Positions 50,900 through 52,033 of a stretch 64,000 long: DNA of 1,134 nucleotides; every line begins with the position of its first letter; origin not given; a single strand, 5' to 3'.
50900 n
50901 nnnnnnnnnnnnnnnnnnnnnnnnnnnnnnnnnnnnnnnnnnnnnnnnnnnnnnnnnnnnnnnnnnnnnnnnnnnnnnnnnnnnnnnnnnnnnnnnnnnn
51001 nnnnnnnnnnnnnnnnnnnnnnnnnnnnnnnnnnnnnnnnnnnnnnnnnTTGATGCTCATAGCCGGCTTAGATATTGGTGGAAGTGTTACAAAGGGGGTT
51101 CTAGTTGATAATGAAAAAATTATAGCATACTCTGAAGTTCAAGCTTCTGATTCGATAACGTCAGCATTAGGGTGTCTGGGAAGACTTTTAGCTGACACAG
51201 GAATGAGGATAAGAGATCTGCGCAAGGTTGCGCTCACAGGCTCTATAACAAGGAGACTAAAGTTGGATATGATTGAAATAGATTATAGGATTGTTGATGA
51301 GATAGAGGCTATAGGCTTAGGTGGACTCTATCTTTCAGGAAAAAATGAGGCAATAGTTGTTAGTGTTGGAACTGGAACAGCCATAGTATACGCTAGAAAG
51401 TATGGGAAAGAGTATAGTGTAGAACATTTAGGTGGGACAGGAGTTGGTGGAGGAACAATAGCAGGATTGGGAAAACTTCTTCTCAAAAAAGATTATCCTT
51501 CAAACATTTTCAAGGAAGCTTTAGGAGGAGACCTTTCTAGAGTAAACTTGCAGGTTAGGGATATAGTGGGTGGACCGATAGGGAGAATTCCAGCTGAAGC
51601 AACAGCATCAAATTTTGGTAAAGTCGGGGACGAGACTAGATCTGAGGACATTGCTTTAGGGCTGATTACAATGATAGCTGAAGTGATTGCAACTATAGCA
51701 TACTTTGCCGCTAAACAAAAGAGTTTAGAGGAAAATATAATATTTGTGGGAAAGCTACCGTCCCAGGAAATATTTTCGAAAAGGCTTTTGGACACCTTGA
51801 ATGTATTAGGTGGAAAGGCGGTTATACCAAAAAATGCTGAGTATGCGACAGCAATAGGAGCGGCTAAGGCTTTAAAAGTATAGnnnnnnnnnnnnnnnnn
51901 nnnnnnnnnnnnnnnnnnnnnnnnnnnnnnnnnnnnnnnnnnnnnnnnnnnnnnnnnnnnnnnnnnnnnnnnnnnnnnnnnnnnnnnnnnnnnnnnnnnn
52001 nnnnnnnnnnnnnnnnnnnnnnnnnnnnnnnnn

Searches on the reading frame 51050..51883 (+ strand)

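Call 103: search_protein_families(library=pfam, proteins=[window:51050-51883:+], max_evalue=0.0001)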
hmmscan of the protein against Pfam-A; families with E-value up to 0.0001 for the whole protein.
window:51050-51883:+ (277 aa): 2 families
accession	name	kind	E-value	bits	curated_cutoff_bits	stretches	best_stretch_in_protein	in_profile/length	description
PF03630.20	Fumble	-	1.2e-21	77.7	28.5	1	102-242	150-298/334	Fumble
PF01869.26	BcrAD_BadFG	-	1.8e-07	31.4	31.5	1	6-125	2-132/271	BadF/BadG/BcrA/BcrD ATPase family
